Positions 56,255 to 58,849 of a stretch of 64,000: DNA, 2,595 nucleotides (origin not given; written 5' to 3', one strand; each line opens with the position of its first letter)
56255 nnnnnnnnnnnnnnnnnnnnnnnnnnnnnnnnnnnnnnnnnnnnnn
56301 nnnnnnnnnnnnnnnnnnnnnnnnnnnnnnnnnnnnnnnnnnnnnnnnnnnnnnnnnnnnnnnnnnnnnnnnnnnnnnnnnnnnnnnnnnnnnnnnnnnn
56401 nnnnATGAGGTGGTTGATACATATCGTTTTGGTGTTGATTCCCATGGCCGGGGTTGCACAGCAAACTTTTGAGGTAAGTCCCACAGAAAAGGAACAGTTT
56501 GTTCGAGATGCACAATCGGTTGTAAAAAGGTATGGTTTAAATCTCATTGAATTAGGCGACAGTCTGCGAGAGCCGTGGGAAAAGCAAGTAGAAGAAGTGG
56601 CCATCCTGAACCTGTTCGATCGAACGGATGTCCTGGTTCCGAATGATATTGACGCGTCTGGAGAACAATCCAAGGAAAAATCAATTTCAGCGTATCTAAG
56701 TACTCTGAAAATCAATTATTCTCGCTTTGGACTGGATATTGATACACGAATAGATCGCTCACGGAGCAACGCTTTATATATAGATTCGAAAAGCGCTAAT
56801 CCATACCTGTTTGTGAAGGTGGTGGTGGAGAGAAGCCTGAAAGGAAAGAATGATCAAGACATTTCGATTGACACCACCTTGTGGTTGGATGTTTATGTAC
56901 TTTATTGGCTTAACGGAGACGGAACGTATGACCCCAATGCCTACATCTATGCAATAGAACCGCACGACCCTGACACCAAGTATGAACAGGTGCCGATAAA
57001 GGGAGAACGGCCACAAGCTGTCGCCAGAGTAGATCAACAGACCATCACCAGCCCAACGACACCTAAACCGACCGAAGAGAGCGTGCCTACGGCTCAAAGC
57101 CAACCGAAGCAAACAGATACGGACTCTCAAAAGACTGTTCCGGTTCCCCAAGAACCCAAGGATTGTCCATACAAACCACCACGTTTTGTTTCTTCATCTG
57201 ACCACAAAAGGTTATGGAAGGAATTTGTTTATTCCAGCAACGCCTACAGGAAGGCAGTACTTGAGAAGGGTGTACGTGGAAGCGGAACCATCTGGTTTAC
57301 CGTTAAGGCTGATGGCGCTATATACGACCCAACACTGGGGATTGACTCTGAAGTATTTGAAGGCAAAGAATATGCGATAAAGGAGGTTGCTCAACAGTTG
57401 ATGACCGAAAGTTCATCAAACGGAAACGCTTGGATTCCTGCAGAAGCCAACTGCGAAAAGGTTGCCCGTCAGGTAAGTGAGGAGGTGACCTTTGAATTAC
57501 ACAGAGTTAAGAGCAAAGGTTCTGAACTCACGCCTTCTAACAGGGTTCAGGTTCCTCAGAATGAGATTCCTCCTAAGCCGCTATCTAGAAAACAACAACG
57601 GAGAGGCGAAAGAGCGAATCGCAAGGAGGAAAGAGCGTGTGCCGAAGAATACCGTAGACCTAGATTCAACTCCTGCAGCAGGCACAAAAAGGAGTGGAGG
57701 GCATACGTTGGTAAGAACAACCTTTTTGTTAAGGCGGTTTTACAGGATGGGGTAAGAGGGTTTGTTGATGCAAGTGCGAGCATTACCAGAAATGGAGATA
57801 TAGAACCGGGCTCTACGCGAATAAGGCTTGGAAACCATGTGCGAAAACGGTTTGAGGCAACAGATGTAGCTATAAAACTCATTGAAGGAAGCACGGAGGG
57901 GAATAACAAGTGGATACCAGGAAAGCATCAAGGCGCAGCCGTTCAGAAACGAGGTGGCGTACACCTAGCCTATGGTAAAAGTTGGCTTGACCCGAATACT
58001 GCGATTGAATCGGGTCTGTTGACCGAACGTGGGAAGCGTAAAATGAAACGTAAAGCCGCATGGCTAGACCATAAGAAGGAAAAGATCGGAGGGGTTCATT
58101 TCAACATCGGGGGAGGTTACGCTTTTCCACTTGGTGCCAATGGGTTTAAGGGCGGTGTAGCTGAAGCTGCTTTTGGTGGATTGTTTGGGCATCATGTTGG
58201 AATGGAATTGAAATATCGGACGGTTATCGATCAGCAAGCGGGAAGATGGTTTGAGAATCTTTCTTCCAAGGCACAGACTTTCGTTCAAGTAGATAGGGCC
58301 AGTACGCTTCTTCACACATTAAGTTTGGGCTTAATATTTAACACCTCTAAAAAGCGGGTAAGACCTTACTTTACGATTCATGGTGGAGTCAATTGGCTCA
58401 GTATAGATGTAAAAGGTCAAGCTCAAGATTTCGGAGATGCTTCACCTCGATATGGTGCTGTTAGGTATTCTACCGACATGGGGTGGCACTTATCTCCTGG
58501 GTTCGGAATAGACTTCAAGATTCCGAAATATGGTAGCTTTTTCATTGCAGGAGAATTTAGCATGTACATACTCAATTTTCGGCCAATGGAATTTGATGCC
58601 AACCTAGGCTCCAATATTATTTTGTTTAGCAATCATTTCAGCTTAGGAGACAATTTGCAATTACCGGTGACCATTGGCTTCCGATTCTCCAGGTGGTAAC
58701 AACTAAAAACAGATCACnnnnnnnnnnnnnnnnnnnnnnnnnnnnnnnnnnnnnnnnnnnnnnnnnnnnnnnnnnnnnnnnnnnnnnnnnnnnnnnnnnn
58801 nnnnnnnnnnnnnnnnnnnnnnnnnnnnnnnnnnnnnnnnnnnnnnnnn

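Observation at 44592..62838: Candidate uncharacterised envelope system: paired TPR-LytS sensor kinases + LytTR regulators controlling an 11-gene operon of secreted, OM-barrel, TonB-C and zinc-ribbon proteins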

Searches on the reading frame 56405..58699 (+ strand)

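Call 5: search_protein_families(library=pfam, max_evalue=0.01, proteins=[window:56405-58699:+])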
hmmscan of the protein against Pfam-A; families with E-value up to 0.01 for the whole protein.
window:56405-58699:+ (764 aa): 1 family
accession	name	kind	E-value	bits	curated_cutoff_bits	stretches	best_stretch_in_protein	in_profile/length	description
PF13505.12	OMP_b-brl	-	0.0033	18.1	28.7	0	565-707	21-141/175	Outer membrane protein beta-barrel domain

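Call 6: search_protein_families(library=ncbifam, max_evalue=0.01, proteins=[window:56405-58699:+])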
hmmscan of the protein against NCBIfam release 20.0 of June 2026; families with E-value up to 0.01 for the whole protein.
window:56405-58699:+ (764 aa): 0 families

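Call 85: search_protein_families(library=padloc, max_evalue=0.001, proteins=[window:56405-58699:+])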
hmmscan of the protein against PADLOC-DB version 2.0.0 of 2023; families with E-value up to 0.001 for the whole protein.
window:56405-58699:+ (764 aa): 0 families

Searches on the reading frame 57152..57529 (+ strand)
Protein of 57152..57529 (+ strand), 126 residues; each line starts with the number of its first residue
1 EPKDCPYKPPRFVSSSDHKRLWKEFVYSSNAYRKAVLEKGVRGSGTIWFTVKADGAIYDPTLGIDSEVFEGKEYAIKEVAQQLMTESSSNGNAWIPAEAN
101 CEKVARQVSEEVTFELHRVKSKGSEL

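Call 42: search_protein_families(library=pfam, max_evalue=10, proteins=[window:57152-57529:+])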
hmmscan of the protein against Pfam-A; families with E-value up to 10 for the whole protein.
window:57152-57529:+ (126 aa): 0 families

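Call 47: search_solved_structures(query=A4, max_evalue=10, show_alignments=2)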
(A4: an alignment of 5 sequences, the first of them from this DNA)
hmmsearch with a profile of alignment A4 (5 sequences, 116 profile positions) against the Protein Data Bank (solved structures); distinct sequences matched with E-value up to 10: 5.
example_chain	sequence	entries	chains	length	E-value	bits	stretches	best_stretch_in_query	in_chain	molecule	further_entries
6i97_D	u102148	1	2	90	0.013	18.7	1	29-64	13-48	Protein TonB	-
6fip_A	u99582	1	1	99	0.016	18.4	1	29-63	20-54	Protein TonB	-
5lw8_A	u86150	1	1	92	0.036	17.2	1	25-63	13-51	Protein TonB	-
6sly_A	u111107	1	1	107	0.042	17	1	25-63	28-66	Protein TonB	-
1no1_A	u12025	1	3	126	0.95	12.6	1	35-107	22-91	replisome organizer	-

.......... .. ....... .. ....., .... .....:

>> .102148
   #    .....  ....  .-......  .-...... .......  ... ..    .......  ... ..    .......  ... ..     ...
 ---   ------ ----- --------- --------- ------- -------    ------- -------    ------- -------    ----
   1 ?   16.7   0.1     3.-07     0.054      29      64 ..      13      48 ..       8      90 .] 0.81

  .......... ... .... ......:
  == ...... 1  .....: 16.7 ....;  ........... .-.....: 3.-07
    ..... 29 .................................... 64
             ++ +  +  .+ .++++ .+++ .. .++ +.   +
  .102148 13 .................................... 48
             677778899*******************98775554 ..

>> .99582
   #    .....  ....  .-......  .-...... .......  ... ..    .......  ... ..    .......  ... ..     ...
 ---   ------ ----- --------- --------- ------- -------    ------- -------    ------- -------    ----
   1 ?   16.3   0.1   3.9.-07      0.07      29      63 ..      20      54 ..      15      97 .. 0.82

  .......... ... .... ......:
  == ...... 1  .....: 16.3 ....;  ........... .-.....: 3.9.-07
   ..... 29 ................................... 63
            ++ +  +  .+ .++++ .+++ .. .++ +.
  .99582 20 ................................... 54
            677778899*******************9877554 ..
